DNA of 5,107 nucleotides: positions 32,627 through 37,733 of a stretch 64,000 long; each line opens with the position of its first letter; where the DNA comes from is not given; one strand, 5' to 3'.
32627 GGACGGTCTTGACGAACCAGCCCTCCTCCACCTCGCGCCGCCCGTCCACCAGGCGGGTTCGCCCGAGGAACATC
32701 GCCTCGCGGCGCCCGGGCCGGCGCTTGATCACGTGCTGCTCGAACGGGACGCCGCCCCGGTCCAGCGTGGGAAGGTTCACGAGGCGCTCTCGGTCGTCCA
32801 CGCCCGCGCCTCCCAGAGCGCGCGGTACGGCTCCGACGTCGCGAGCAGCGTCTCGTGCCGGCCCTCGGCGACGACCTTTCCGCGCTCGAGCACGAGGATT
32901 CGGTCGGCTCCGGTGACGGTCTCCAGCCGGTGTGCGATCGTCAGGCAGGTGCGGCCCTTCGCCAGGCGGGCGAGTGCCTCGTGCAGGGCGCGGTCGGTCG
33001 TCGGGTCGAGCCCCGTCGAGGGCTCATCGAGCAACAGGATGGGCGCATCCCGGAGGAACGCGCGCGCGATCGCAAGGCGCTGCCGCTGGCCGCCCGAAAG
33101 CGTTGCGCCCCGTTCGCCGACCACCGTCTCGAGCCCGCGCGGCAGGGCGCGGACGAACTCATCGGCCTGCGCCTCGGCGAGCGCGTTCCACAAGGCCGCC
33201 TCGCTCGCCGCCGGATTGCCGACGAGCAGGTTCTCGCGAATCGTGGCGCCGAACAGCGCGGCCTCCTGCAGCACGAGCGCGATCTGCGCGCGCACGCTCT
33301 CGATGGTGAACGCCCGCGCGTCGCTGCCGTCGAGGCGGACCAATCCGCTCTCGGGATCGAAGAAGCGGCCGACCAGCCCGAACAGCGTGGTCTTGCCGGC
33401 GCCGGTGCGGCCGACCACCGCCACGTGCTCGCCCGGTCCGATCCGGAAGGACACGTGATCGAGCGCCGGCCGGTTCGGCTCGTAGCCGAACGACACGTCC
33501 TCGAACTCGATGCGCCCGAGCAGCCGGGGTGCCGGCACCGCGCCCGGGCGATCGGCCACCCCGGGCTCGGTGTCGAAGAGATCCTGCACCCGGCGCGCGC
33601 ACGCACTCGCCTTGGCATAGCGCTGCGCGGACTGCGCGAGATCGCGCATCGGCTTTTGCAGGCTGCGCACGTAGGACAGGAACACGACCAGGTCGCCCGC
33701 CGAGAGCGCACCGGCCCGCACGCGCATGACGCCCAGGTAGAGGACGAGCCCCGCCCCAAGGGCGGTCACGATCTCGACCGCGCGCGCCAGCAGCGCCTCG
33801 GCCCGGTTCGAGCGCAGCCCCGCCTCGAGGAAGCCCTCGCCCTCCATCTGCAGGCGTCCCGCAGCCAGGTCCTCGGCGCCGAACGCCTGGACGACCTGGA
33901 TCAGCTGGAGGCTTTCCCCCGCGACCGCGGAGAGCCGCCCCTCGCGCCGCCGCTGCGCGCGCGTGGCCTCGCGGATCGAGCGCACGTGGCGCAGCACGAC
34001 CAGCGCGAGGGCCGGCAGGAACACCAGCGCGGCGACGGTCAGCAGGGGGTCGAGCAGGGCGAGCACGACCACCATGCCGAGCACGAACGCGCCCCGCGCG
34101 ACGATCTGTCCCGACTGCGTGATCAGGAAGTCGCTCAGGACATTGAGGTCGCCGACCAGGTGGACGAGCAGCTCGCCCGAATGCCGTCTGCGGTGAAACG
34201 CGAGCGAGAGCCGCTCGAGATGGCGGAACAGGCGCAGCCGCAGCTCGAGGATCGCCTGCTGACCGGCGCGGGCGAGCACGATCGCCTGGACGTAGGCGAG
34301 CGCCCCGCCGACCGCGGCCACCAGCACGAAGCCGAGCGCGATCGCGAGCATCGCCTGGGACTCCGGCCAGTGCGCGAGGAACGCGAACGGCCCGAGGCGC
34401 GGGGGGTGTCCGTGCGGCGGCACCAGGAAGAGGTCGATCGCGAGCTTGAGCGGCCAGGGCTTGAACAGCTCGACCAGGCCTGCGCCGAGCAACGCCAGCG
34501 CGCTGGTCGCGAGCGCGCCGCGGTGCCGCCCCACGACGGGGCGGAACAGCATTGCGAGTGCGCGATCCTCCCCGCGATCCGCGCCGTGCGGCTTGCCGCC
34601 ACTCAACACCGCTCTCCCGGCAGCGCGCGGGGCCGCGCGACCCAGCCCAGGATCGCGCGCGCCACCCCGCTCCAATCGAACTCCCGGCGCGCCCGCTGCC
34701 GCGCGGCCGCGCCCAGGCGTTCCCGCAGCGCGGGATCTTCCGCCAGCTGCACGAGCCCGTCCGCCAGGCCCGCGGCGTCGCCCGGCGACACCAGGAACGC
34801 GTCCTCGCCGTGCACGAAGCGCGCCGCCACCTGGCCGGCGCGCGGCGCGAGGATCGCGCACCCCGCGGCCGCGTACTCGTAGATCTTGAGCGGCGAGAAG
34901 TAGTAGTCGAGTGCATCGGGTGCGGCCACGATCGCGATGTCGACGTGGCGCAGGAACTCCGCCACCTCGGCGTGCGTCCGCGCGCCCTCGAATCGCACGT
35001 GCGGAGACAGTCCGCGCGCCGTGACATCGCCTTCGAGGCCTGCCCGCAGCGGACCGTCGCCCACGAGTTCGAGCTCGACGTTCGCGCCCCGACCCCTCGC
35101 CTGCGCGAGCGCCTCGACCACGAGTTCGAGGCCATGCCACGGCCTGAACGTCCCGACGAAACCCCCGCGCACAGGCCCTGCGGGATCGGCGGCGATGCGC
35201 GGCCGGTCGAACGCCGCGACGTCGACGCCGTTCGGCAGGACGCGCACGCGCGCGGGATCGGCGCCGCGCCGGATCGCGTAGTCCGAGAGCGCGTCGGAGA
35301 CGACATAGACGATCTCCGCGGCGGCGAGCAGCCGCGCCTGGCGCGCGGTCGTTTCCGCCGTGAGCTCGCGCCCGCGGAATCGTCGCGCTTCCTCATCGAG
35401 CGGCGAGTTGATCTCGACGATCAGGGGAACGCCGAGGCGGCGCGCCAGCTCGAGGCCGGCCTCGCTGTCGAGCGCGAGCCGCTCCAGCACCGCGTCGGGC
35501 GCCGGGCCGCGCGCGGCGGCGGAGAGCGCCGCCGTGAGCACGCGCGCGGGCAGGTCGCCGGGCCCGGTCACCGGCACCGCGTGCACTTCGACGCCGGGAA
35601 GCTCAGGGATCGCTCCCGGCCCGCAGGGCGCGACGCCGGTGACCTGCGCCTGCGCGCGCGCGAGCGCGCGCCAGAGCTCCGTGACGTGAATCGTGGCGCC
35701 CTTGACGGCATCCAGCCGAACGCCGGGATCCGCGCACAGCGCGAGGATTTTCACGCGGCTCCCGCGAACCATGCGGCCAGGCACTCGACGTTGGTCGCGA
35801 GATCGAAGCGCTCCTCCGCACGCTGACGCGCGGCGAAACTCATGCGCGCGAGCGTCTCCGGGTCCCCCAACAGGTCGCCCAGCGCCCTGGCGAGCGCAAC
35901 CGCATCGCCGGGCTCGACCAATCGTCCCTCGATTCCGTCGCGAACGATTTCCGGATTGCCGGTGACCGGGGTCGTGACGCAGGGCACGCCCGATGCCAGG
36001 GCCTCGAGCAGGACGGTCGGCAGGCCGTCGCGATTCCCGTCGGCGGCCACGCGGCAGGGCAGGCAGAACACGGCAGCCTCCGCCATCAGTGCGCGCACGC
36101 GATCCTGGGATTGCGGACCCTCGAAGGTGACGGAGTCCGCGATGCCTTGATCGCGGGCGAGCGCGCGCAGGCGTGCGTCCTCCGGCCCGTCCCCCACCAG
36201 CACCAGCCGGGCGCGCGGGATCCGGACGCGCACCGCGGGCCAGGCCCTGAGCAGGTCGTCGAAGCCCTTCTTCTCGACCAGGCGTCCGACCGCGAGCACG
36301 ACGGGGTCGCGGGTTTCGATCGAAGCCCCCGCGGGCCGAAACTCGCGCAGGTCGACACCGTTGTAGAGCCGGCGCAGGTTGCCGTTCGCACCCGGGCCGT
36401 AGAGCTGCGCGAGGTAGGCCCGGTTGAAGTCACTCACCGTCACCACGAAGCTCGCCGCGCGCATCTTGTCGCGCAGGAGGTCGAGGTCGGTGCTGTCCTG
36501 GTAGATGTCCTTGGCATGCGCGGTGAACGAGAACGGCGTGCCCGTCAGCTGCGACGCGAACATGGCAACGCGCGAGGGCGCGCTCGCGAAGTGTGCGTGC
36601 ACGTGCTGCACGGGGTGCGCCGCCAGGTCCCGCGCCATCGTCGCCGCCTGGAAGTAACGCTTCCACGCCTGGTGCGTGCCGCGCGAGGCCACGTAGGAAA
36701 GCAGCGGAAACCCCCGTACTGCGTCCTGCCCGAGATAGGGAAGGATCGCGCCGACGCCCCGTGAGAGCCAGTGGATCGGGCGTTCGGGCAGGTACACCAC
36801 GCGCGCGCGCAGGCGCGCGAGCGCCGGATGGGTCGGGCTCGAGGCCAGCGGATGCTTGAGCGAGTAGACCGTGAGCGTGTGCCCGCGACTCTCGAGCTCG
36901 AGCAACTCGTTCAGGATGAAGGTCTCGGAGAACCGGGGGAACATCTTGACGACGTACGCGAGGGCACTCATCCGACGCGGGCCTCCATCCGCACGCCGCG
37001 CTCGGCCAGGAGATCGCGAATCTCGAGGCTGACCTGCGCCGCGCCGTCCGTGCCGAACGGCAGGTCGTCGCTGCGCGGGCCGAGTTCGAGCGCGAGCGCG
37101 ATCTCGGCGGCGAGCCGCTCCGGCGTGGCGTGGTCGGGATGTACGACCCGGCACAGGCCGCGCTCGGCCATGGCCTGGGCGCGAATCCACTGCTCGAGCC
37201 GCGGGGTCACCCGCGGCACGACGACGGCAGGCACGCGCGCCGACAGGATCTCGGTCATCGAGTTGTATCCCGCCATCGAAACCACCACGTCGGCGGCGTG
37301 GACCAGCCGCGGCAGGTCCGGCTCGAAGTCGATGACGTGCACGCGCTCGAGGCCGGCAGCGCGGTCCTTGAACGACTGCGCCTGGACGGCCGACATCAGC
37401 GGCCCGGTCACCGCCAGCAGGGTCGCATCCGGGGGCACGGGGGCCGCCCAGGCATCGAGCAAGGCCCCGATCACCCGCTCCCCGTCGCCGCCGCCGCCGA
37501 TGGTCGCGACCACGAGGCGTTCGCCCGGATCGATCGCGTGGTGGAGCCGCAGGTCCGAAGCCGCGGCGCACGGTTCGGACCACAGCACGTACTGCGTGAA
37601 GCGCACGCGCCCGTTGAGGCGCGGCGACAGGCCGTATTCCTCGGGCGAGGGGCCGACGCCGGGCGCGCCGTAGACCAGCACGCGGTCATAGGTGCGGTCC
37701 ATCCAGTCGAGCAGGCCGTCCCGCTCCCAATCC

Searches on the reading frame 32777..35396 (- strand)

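Call 16: search_protein_families(library=pfam, proteins=[window:33159-35396:-, window:32777-35140:-], max_evalue=0.001)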
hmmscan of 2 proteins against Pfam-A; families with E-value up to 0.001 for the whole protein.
window:33159-35396:- (745 aa): 0 families

window:32777-35140:- (787 aa): 4 families
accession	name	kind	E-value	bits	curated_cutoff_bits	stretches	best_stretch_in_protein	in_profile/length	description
PF00664.28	ABC_membrane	-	2.6e-39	136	28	1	213-498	4-274/274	ABC transporter transmembrane region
PF00005.33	ABC_tran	-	4.1e-30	105.6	25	1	560-708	1-136/137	ABC transporter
PF13304.12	AAA_21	-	1.2e-05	26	27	0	681-728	238-288/304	AAA domain, putative AbiEii toxin, Type IV TA system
PF02463.25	SMC_N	-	0.00012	22.1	40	1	590-750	135-210/220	RecF/RecN/SMC N terminal domain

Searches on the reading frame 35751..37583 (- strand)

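Call 16: search_protein_families(library=pfam, proteins=[window:35751-37583:-], max_evalue=0.001)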
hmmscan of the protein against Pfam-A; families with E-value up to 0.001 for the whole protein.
window:35751-37583:- (610 aa): 4 families
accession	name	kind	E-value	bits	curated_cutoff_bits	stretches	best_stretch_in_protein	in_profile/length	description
PF00534.26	Glycos_transf_1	-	3.5e-39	134.5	26.4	1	421-588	10-172/172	Glycosyl transferases group 1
PF13692.12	Glyco_trans_1_4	-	5.2e-38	130.9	27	1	427-574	2-142/142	Glycosyl transferases group 1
PF13439.12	Glyco_transf_4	-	6.9e-10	39.6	28.5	1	220-413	5-169/170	Glycosyltransferase Family 4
PF13524.12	Glyco_trans_1_2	-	1.7e-07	31.7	25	1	456-600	13-140/144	Glycosyl transferase-like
